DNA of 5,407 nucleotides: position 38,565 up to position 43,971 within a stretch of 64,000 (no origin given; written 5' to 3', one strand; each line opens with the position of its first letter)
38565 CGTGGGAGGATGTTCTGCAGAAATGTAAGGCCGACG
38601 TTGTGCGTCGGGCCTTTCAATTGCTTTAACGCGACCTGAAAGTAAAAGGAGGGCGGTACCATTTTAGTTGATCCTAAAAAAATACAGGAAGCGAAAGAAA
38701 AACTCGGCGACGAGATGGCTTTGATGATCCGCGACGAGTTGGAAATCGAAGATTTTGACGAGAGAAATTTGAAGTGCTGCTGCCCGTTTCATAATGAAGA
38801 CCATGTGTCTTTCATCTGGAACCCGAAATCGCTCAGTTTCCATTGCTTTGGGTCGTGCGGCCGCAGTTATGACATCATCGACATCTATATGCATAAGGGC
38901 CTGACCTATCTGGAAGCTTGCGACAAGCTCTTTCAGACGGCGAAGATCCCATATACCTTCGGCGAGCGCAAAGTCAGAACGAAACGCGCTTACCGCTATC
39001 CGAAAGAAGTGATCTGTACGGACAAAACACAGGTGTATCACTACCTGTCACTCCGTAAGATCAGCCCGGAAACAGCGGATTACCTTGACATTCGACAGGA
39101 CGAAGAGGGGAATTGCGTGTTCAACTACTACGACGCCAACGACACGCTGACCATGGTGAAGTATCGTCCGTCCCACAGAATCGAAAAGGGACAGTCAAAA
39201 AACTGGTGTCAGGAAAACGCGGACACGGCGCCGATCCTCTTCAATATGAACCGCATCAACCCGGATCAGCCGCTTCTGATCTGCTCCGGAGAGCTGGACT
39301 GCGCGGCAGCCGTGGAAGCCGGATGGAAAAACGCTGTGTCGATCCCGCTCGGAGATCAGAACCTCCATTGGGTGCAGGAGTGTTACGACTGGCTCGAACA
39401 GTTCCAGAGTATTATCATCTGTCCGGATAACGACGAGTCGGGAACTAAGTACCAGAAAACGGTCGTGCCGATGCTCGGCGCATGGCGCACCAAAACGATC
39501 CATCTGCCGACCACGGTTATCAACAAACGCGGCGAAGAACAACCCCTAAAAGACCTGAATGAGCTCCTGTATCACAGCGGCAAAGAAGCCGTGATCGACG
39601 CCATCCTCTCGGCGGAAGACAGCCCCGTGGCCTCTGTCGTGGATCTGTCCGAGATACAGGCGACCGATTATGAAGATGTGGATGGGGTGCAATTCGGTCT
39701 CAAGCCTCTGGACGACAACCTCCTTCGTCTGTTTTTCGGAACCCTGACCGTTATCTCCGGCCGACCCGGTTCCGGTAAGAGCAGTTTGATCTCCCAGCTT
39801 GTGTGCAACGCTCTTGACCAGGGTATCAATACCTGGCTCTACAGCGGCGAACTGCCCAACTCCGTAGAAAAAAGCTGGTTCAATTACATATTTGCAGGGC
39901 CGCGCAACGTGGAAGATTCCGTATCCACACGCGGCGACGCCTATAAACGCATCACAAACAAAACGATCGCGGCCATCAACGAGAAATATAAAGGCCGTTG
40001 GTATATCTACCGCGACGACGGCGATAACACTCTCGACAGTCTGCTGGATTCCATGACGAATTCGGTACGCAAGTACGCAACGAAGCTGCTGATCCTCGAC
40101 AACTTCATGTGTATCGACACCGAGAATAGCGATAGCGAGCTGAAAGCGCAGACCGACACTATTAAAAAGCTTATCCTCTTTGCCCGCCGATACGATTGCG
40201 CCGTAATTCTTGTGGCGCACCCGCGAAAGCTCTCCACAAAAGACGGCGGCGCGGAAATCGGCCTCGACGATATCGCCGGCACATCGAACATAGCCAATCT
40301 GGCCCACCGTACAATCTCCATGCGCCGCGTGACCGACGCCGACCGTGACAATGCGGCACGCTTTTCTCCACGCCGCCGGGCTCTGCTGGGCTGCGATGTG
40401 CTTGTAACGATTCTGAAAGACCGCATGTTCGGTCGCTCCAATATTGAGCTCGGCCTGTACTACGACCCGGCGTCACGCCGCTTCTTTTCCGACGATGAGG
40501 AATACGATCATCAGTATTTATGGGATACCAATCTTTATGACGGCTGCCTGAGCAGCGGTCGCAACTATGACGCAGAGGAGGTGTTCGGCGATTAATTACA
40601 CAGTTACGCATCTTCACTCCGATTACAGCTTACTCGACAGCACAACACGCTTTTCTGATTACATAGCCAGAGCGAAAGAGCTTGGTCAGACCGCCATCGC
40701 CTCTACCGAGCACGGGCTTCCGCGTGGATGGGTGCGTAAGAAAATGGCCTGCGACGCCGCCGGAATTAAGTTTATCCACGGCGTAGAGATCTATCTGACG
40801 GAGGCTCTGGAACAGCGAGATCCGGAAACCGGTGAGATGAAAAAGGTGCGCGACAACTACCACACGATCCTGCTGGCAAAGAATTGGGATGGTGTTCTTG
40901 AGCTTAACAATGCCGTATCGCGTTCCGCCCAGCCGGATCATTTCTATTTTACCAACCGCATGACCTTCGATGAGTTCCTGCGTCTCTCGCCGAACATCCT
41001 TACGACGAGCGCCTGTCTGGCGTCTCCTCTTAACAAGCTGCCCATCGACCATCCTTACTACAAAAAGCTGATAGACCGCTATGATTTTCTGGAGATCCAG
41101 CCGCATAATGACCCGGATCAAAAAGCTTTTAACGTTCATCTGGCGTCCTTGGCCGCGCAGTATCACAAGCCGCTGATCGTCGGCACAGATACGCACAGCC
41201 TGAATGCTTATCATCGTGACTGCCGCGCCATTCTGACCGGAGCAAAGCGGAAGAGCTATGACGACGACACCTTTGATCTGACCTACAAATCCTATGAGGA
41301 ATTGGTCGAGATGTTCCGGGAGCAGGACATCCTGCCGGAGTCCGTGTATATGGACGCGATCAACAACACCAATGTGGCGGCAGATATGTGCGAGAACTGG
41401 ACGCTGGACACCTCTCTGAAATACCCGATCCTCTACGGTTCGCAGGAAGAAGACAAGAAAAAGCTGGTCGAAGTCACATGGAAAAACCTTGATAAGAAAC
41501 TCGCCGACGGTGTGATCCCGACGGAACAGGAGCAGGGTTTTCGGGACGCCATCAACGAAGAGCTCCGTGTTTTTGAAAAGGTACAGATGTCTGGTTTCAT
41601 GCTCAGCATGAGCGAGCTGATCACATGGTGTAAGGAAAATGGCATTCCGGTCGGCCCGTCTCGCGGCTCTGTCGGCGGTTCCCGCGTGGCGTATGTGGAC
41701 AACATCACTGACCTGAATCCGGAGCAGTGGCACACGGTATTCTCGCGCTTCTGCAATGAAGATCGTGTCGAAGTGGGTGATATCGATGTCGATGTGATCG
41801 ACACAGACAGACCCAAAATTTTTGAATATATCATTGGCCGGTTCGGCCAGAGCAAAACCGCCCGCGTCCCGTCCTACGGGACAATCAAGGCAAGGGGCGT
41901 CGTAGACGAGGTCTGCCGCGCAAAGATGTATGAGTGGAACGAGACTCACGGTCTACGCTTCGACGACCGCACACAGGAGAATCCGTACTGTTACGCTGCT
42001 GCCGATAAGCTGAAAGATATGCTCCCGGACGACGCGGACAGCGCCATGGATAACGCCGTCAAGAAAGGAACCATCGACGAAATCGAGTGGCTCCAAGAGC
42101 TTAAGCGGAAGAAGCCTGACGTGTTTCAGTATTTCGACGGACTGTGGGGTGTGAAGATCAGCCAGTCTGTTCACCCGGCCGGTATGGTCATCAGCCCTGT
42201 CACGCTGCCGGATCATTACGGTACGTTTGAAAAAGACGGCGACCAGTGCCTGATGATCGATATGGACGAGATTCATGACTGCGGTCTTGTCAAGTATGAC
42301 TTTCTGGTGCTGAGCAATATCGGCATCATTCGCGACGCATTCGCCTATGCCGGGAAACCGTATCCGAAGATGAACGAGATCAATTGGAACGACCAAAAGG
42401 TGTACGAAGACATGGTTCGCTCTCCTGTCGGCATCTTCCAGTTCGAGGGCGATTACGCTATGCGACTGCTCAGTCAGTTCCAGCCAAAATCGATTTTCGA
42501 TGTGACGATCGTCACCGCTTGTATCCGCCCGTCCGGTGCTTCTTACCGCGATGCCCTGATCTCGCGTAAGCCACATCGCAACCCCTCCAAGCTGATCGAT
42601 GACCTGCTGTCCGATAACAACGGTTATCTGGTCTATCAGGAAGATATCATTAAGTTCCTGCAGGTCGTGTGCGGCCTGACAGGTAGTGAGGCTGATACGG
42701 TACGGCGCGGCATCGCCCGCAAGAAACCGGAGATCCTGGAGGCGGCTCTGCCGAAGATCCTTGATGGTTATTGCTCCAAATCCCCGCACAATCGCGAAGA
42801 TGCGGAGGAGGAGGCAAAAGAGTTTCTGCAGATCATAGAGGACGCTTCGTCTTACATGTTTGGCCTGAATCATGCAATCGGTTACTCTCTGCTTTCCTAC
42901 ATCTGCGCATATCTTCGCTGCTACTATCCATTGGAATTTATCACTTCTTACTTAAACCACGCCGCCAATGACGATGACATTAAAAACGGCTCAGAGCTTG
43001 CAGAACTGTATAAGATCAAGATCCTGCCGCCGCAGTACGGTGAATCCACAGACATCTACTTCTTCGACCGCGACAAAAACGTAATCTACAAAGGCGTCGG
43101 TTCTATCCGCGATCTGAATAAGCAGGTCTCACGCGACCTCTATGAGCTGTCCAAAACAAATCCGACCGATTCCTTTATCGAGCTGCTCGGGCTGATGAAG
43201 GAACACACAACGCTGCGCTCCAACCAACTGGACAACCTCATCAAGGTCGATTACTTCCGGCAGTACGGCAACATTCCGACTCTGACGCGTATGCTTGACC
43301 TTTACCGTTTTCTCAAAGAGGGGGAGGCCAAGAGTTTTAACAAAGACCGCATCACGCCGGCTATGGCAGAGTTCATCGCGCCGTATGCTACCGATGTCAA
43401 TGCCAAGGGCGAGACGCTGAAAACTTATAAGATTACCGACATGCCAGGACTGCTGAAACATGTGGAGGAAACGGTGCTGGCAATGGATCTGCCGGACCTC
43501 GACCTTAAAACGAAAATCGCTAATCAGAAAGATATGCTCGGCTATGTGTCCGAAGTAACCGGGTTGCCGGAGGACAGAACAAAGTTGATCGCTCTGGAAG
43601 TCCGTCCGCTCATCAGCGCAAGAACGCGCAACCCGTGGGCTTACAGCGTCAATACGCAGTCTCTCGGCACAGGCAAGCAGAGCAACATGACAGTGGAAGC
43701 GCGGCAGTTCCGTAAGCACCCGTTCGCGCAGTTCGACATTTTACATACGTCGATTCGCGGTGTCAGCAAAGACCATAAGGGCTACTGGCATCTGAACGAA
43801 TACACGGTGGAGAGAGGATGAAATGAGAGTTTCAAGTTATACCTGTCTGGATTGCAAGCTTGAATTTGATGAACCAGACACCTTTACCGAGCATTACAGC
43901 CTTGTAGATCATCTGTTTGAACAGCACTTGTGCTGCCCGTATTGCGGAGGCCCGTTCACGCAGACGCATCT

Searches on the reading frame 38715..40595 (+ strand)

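Call 69: search_protein_families(library=phrogs, proteins=[window:38715-40595:+], max_evalue=0.00001)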
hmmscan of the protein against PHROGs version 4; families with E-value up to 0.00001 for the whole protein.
window:38715-40595:+ (626 aa): 9 families
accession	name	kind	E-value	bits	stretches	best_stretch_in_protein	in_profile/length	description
phrog_239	-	DNA, RNA and nucleotide metabolism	1.9e-83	282.8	1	36-600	61-606/801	DNA primase/helicase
phrog_5482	-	unknown function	1e-25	91.2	1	322-601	27-307/341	-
phrog_47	-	DNA, RNA and nucleotide metabolism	1.2e-23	84.6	1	7-300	36-337/947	DNA primase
phrog_19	-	DNA, RNA and nucleotide metabolism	4.5e-22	79.6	1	310-598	310-586/621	DnaB-like replicative helicase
phrog_849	-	DNA, RNA and nucleotide metabolism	4.6e-15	56.5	1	90-309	131-351/435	DNA primase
phrog_6444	-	DNA, RNA and nucleotide metabolism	1.3e-14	54.9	1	17-125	34-144/577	DNA primase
phrog_243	-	DNA, RNA and nucleotide metabolism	1e-13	51.9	1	329-544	22-230/273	DnaB-like replicative helicase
phrog_11992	-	unknown function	2.1e-11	45.4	1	16-95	25-105/177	-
phrog_18097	-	DNA, RNA and nucleotide metabolism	1e-07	32.8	1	18-59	32-72/199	DNA primase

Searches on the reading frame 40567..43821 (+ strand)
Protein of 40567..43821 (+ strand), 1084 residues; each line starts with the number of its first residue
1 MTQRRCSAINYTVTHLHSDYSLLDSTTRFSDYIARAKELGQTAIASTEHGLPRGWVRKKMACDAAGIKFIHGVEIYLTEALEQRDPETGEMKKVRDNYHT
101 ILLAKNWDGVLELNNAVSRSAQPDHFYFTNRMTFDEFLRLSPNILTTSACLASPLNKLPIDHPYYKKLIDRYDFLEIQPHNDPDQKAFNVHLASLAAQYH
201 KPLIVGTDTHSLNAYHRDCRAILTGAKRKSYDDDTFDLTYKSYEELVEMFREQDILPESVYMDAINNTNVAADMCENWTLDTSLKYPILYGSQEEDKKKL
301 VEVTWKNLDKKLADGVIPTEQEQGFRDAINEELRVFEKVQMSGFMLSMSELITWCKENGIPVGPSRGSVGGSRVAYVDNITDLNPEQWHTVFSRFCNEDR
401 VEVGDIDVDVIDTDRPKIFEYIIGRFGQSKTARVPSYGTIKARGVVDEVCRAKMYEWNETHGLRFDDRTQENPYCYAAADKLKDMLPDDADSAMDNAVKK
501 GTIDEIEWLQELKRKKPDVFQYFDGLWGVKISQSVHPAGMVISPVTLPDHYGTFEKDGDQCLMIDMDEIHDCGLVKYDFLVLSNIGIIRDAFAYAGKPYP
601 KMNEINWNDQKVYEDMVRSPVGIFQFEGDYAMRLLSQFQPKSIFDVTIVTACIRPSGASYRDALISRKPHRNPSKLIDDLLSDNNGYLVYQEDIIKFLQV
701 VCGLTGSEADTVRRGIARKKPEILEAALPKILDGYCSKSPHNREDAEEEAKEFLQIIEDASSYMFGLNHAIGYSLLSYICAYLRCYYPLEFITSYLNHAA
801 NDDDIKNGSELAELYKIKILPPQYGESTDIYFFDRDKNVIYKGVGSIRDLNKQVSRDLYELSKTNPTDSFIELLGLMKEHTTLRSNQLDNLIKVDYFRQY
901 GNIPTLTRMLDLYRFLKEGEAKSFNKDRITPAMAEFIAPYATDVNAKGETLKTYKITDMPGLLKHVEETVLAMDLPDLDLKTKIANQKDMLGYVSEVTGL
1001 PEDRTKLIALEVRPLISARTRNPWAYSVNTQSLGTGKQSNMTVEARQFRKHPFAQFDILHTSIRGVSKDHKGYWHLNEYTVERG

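Call 69: search_protein_families(library=phrogs, proteins=[window:40567-43821:+], max_evalue=0.00001)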
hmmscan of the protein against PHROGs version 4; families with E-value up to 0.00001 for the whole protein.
window:40567-43821:+ (1084 aa): 8 families
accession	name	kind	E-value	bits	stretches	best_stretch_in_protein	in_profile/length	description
phrog_405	-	DNA, RNA and nucleotide metabolism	1.4e-236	789.2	1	5-1015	38-1012/1190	DNA polymerase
phrog_11165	-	DNA, RNA and nucleotide metabolism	1.2e-68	232.9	1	321-860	36-573/782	DNA polymerase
phrog_7513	-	unknown function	2.4e-47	162.9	2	7-156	7-150/461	-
phrog_12219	-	DNA, RNA and nucleotide metabolism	1.1e-38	134.1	1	405-901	3-523/823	DNA polymerase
phrog_13169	-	DNA, RNA and nucleotide metabolism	4.6e-26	92.7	1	15-403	7-417/463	DNA polymerase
phrog_21652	-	DNA, RNA and nucleotide metabolism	3.3e-22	79.7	1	357-734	29-427/476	DNA polymerase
phrog_11119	-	DNA, RNA and nucleotide metabolism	1e-17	65.6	1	812-994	20-194/299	DNA polymerase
phrog_4335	-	unknown function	5e-10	40.1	1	747-837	15-105/421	-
